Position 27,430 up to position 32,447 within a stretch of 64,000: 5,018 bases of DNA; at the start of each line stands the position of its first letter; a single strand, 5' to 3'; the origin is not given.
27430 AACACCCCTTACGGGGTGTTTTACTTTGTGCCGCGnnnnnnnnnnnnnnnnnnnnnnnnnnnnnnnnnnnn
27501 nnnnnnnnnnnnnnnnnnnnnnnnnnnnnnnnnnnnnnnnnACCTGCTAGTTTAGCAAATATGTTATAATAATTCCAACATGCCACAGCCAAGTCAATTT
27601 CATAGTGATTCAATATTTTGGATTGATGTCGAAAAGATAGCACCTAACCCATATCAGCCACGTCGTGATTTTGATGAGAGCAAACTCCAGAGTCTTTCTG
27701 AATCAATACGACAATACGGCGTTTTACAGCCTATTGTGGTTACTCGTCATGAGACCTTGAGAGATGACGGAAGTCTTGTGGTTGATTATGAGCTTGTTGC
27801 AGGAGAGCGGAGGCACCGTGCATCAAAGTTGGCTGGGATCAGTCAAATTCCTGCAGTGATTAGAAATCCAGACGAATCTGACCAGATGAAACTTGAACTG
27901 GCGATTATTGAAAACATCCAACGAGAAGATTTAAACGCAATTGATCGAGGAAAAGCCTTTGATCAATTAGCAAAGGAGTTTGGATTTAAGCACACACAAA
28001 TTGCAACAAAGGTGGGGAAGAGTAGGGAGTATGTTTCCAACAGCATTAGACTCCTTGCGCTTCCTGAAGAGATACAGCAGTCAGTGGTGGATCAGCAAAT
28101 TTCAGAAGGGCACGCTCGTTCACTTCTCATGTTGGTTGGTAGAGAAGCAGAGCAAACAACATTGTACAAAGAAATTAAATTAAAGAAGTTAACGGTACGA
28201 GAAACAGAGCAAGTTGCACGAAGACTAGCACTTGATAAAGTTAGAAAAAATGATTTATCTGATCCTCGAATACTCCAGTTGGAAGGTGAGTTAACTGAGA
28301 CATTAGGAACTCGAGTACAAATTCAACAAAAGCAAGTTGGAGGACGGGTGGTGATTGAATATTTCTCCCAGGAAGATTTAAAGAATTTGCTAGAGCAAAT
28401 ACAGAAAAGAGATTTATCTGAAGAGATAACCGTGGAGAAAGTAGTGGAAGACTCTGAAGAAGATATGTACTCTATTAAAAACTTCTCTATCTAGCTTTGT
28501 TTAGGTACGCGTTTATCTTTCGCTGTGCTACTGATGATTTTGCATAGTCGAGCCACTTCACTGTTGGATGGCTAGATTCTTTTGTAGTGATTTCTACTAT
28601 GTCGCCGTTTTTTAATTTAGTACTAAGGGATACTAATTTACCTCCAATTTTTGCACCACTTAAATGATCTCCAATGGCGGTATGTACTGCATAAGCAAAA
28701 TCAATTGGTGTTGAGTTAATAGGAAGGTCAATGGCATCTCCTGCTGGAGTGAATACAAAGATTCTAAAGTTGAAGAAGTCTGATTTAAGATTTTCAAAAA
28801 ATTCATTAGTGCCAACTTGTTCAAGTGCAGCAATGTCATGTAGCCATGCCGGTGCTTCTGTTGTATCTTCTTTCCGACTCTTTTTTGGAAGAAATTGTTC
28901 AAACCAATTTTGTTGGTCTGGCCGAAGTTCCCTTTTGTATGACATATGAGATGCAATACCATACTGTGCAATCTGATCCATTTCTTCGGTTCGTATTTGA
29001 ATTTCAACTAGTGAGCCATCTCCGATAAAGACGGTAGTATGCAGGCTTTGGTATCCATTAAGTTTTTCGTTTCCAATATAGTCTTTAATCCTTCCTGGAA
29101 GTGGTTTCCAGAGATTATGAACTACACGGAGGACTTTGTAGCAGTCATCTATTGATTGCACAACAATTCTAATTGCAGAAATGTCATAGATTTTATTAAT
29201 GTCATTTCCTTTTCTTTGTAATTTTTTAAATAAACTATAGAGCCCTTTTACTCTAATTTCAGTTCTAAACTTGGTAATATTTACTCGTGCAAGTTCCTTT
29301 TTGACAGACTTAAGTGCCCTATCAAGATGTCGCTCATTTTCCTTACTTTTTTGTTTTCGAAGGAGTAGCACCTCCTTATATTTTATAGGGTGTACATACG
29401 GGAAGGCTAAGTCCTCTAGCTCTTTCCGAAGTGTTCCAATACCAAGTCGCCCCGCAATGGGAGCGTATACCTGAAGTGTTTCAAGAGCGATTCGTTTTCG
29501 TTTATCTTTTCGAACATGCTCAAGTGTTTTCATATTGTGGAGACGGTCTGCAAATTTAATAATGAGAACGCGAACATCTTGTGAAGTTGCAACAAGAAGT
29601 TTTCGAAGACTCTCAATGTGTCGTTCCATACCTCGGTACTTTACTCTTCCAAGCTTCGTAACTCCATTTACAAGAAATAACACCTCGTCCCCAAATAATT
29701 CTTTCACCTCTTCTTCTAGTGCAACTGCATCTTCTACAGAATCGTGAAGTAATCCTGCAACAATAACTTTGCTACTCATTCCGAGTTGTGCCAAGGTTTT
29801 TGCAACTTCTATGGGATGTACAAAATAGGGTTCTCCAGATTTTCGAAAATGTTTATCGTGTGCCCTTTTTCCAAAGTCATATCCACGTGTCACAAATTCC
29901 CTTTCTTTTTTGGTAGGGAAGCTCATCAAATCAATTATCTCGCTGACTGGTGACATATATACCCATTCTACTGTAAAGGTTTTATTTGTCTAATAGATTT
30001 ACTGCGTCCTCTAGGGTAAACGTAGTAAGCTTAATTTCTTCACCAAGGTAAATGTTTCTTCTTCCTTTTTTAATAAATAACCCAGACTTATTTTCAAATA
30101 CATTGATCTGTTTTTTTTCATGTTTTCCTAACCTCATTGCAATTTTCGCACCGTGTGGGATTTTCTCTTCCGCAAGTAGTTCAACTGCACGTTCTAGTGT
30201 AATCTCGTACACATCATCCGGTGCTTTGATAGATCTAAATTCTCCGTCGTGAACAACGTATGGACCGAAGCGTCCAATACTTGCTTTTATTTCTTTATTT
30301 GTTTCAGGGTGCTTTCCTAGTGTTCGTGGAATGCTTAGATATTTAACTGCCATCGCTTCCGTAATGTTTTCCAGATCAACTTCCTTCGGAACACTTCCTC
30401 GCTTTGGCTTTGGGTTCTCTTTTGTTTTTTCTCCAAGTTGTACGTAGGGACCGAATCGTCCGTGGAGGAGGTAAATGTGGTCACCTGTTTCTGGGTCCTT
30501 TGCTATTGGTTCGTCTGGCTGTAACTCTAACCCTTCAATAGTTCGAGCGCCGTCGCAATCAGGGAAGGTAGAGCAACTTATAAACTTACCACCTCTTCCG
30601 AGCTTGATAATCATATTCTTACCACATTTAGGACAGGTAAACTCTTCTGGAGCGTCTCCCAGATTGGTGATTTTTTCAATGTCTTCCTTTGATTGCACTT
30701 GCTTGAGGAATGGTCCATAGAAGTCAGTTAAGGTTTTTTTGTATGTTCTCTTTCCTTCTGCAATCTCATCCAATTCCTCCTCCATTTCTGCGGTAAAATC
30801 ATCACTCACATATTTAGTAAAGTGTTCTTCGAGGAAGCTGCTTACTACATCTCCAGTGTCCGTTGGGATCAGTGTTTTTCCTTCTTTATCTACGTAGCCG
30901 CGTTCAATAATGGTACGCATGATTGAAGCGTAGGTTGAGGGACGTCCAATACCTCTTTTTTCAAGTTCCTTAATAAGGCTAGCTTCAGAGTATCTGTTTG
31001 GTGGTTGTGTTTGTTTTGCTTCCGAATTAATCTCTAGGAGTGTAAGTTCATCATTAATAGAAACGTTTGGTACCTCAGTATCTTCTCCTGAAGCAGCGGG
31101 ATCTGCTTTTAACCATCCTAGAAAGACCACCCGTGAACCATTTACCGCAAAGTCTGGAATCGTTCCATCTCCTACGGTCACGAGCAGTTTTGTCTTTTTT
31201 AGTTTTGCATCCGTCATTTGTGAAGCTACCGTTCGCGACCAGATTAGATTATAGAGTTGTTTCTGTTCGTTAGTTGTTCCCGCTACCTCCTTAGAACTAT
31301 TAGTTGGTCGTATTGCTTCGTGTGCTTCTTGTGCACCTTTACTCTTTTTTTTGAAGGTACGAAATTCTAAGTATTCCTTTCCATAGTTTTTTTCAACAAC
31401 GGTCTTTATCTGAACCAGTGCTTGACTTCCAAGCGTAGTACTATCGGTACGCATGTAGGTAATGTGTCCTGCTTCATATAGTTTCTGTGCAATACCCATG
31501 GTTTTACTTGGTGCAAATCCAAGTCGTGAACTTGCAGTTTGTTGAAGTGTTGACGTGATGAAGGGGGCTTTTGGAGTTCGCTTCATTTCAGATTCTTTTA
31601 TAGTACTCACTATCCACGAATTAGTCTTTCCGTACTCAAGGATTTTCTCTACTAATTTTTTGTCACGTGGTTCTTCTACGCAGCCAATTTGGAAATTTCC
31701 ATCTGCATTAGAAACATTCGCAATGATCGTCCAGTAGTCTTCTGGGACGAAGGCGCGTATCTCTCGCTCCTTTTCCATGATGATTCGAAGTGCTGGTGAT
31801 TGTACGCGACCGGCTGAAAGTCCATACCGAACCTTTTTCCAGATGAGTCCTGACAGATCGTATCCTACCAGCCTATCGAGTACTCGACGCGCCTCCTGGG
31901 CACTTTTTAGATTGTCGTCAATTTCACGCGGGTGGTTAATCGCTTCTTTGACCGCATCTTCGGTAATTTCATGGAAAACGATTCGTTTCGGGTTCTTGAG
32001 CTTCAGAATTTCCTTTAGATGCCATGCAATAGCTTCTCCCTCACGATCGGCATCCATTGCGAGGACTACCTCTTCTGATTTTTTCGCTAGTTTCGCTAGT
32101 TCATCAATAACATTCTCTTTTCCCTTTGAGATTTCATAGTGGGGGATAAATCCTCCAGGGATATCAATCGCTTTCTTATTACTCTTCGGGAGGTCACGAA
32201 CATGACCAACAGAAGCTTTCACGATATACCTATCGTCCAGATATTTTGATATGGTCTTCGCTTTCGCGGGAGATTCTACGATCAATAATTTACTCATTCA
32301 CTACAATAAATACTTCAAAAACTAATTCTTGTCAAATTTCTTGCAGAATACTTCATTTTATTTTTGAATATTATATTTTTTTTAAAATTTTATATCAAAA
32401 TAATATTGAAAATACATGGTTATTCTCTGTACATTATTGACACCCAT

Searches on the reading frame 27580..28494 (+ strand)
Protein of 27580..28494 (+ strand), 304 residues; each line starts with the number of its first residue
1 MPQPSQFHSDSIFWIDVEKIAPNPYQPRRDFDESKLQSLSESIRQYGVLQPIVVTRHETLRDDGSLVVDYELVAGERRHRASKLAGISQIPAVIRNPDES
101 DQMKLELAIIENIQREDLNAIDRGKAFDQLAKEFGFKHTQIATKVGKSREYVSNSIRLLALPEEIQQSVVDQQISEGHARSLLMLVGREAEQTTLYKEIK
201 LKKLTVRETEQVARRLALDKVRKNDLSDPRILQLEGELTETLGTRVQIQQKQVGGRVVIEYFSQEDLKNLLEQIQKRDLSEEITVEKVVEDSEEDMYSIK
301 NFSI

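Call 8: search_protein_families(library=pfam, proteins=[window:27580-28494:+], max_evalue=0.001)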
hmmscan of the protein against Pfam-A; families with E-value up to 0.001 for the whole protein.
window:27580-28494:+ (304 aa): 3 families
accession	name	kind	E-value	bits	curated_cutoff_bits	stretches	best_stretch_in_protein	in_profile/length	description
PF17762.8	HTH_ParB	-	2.8e-30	104.9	22.6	1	116-216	1-100/102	ParB HTH domain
PF02195.25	ParB_N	-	4.1e-30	104.1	26.3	1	14-114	5-95/95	ParB N-terminal domain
PF23552.2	ParB_C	-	2.6e-13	49.6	23.8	1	228-275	2-50/50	ParB dimerisation domain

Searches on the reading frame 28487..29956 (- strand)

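Call 8: search_protein_families(library=pfam, proteins=[window:28487-29956:-], max_evalue=0.001)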
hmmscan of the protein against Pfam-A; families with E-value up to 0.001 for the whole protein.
window:28487-29956:- (489 aa): 4 families
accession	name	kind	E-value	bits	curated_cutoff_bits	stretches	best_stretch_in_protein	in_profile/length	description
PF13328.12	HD_4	-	4.5e-44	150.4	27.2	1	27-173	3-155/156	HD domain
PF04607.23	RelA_SpoT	-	4.2e-40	137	27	1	235-343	2-111/113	Region found in RelA / SpoT proteins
PF02824.27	TGS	-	1.2e-19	70.5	22.2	1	399-458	1-60/60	TGS domain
PF01966.28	HD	-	1.6e-11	45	22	1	44-142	1-116/116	HD domain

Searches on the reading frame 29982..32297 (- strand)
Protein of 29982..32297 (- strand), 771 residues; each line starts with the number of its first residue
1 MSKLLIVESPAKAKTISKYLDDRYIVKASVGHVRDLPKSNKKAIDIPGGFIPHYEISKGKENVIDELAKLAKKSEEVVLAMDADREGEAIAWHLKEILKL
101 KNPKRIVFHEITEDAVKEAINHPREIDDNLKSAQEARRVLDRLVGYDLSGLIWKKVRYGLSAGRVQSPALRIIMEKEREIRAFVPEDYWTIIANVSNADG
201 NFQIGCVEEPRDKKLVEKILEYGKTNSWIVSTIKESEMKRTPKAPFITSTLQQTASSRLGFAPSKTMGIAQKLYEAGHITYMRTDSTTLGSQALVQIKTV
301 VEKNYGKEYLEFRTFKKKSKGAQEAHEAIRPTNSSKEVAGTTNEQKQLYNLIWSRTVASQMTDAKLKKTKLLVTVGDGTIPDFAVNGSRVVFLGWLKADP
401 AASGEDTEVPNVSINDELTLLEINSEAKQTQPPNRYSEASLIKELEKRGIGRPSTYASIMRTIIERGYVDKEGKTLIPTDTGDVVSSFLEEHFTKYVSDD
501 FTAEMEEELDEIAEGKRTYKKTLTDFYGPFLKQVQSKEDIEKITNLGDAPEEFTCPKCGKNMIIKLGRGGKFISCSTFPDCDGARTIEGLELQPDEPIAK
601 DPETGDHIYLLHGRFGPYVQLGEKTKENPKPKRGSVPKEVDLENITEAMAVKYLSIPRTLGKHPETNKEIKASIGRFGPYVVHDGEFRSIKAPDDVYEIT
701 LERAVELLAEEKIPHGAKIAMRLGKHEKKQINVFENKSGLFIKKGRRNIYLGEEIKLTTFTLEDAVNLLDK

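Call 8: search_protein_families(library=pfam, proteins=[window:29982-32297:-], max_evalue=0.001)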
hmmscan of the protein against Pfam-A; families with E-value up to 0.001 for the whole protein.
window:29982-32297:- (771 aa): 6 families
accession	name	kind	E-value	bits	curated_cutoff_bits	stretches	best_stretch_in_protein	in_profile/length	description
PF01131.25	Topoisom_bac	-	1.1e-124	417.1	35.1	1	126-523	2-410/411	DNA topoisomerase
PF13368.11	Toprim_C_rpt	-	5.3e-37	126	22.3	2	663-712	1-50/57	Topoisomerase C-terminal repeat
PF01751.28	Toprim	-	2.6e-23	82.5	23.1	1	4-111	2-96/96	Toprim domain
PF01396.24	Zn_ribbon_Top1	-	2.1e-12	47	32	1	554-587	3-36/39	Topoisomerase DNA binding C4 zinc finger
PF13155.12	Toprim_2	-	0.00053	20.7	22.1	0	57-102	25-70/88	Toprim-like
PF13662.12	Toprim_4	-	0.00063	20.4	25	0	61-102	42-77/85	Toprim domain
